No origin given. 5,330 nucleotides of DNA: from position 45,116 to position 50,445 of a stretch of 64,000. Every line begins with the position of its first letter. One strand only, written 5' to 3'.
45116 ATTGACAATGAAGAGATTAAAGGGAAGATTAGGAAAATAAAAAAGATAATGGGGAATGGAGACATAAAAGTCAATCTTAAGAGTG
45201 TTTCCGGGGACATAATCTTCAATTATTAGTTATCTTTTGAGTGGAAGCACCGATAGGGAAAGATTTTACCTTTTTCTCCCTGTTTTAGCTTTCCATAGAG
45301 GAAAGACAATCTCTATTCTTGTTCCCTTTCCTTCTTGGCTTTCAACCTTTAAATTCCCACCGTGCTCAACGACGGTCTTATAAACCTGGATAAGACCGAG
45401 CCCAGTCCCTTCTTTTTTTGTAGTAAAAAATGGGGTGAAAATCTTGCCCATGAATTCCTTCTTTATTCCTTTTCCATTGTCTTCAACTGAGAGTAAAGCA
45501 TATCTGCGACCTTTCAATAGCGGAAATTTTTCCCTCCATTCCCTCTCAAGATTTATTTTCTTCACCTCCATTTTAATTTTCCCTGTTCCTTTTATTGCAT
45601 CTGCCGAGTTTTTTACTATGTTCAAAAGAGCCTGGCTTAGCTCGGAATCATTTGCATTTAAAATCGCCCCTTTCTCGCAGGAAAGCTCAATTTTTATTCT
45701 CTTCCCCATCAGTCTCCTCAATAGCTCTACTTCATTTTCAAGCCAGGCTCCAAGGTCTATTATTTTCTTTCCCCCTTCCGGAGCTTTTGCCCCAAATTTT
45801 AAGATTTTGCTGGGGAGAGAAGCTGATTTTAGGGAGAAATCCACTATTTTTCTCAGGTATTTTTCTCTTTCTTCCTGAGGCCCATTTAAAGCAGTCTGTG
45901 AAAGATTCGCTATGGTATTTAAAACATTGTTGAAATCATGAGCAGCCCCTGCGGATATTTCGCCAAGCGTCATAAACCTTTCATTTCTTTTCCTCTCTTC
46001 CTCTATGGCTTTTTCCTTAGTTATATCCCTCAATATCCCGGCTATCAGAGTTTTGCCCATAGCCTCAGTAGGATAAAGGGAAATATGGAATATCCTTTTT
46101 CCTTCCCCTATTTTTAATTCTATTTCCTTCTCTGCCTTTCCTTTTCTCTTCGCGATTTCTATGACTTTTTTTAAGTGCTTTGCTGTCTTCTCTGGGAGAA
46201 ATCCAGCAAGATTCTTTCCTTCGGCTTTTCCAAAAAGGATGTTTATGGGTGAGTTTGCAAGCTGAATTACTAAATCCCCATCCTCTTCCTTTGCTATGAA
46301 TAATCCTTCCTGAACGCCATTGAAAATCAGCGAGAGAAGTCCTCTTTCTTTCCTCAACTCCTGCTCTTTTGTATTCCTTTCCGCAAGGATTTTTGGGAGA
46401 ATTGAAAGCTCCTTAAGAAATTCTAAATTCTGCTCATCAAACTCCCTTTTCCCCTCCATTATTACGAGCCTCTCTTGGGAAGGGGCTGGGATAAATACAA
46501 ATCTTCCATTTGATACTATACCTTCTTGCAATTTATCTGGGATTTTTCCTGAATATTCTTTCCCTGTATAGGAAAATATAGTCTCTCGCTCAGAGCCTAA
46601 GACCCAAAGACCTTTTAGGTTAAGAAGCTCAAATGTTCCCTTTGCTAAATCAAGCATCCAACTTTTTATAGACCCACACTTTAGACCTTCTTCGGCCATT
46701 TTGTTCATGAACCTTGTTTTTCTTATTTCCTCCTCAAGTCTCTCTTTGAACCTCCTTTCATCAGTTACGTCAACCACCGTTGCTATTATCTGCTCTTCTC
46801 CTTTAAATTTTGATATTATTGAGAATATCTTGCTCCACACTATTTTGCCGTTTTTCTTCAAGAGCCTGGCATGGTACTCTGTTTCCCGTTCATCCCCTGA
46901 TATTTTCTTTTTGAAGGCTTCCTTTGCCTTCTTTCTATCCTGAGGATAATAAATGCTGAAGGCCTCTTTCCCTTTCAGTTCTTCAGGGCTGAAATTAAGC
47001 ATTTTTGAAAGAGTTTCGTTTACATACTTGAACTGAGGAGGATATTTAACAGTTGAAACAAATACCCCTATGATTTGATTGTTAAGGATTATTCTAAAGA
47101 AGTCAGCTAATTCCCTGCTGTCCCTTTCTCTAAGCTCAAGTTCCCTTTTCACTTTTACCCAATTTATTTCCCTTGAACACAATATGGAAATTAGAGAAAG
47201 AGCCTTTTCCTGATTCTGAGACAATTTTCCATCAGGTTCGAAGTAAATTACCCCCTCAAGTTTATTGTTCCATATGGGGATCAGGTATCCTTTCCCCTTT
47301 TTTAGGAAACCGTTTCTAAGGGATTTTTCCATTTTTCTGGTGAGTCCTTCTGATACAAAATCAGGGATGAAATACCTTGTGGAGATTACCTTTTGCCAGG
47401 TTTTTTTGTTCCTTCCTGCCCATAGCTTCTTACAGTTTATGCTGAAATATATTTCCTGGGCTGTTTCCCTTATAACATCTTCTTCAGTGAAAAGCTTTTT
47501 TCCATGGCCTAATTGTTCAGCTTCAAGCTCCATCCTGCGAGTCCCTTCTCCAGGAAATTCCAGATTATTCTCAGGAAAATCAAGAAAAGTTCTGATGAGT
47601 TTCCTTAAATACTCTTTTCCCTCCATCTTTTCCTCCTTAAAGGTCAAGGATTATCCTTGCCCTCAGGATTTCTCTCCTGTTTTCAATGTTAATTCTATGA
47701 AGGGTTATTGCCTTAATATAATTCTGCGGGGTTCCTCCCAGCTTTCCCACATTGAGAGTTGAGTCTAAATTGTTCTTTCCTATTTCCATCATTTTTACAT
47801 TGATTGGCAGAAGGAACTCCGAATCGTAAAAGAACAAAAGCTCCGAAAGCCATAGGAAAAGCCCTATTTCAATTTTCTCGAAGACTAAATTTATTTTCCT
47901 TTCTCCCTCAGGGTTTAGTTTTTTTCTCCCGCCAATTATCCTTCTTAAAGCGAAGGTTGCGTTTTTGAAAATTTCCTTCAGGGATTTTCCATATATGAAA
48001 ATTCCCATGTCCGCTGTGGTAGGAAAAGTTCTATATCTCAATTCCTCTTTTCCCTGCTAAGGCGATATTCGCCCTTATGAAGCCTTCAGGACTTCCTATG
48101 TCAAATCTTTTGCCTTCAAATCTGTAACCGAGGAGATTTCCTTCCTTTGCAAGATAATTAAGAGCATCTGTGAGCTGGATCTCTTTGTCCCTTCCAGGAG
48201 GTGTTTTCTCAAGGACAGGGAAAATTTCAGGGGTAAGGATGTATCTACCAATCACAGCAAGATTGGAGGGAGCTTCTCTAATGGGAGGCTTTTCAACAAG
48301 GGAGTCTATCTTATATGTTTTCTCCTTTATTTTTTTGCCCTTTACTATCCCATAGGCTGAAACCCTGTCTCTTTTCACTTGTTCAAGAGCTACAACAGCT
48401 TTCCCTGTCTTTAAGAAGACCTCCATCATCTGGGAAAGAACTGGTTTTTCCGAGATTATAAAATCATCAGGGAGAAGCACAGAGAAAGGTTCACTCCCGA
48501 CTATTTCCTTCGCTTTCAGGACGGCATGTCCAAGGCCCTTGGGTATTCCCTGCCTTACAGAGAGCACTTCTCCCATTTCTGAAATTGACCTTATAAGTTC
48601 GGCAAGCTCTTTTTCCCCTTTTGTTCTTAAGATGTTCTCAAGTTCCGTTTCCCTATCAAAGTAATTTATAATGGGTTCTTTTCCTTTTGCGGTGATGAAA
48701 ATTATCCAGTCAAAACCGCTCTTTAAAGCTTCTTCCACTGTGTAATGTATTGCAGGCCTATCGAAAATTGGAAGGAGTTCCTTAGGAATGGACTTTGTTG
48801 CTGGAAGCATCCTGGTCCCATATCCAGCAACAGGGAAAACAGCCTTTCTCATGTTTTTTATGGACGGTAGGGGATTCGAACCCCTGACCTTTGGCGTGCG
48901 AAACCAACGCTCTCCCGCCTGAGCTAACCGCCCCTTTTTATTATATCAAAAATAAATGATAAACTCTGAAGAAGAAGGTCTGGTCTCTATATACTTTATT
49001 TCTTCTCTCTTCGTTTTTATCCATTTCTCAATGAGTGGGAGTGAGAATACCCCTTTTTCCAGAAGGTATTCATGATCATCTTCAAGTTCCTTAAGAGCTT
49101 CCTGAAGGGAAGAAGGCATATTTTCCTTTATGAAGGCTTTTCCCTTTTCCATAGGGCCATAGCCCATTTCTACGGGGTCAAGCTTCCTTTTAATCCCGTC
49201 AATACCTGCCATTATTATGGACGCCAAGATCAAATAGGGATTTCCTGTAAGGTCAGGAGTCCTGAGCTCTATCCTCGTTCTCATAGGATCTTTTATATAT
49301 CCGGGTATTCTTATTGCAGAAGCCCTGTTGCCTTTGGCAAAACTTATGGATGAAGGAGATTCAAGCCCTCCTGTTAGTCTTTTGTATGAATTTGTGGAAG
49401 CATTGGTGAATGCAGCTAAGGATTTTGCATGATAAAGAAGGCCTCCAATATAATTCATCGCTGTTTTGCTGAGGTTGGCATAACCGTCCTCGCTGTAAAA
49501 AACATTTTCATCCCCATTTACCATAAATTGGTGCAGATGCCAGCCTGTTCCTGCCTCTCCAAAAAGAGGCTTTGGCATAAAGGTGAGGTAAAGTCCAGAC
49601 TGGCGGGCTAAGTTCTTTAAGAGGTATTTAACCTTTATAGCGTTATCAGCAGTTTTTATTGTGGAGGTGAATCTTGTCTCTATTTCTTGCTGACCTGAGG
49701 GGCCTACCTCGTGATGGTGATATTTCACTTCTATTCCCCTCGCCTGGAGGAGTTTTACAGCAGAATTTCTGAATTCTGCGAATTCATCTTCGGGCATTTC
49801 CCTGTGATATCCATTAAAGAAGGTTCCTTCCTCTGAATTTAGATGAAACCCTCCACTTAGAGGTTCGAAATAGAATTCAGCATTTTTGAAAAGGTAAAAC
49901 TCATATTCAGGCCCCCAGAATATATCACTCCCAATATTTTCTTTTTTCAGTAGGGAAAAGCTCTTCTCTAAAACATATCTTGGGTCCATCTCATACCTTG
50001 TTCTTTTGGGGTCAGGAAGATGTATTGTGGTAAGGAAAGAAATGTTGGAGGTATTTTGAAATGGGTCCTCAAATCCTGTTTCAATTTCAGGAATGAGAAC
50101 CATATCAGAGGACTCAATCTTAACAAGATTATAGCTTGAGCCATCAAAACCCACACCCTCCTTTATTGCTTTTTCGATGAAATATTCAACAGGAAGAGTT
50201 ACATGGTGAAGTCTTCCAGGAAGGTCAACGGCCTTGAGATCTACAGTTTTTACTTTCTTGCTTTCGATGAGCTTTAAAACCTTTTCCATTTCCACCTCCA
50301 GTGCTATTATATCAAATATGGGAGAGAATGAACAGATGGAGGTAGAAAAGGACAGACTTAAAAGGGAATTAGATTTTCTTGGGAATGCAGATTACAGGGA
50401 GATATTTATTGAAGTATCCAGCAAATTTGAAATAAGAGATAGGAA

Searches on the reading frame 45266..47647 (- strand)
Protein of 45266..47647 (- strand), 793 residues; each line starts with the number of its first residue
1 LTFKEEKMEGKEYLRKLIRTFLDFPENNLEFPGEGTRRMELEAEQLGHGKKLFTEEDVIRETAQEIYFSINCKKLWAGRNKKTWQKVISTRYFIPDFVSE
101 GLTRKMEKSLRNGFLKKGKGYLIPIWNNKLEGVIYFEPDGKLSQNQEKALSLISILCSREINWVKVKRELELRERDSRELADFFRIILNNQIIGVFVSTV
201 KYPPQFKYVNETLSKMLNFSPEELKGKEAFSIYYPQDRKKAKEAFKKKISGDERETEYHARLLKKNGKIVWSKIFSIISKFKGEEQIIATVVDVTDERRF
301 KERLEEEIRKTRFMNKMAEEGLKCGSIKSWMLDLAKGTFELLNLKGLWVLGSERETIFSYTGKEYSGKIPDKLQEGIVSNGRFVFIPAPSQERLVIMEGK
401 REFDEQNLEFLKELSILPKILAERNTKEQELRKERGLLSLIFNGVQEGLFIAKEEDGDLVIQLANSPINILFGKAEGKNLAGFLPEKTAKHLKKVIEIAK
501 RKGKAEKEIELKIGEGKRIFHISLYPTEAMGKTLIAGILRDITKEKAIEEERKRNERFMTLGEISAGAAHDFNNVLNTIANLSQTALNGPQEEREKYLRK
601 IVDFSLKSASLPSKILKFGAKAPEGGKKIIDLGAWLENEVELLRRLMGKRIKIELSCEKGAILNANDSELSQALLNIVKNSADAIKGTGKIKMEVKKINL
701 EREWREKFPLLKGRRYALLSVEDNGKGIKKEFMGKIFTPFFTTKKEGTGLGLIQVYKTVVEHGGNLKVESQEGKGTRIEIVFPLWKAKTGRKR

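Call 64: search_protein_families(library=pfam, proteins=[window:45266-47647:-], max_evalue=0.00001)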
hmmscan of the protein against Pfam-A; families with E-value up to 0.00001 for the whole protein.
window:45266-47647:- (793 aa): 4 families
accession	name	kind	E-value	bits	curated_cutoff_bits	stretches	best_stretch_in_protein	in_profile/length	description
PF02518.31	HATPase_c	-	5.3e-21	75.6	26.4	1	668-784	4-109/111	Histidine kinase-, DNA gyrase B-, and HSP90-like ATPase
PF13426.13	PAS_9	-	3.8e-15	56.5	27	1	208-296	15-103/103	PAS domain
PF08447.18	PAS_3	-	5.1e-11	43.1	25.6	1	208-273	3-69/89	PAS fold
PF00989.32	PAS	-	1.7e-06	28.4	22.6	0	206-287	23-106/113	PAS fold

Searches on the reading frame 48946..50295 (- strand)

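Call 64: search_protein_families(library=pfam, proteins=[window:48946-50295:-], max_evalue=0.00001)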
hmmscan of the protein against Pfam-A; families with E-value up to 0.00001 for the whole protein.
window:48946-50295:- (449 aa): 2 families
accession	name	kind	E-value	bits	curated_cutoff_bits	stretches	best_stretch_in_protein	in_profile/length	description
PF00120.29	Gln-synt_C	-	1.6e-96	323.8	24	1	103-447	2-343/344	Glutamine synthetase, catalytic domain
PF03951.24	Gln-synt_N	-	6.3e-20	71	33.4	1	14-93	1-81/82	Glutamine synthetase, beta-Grasp domain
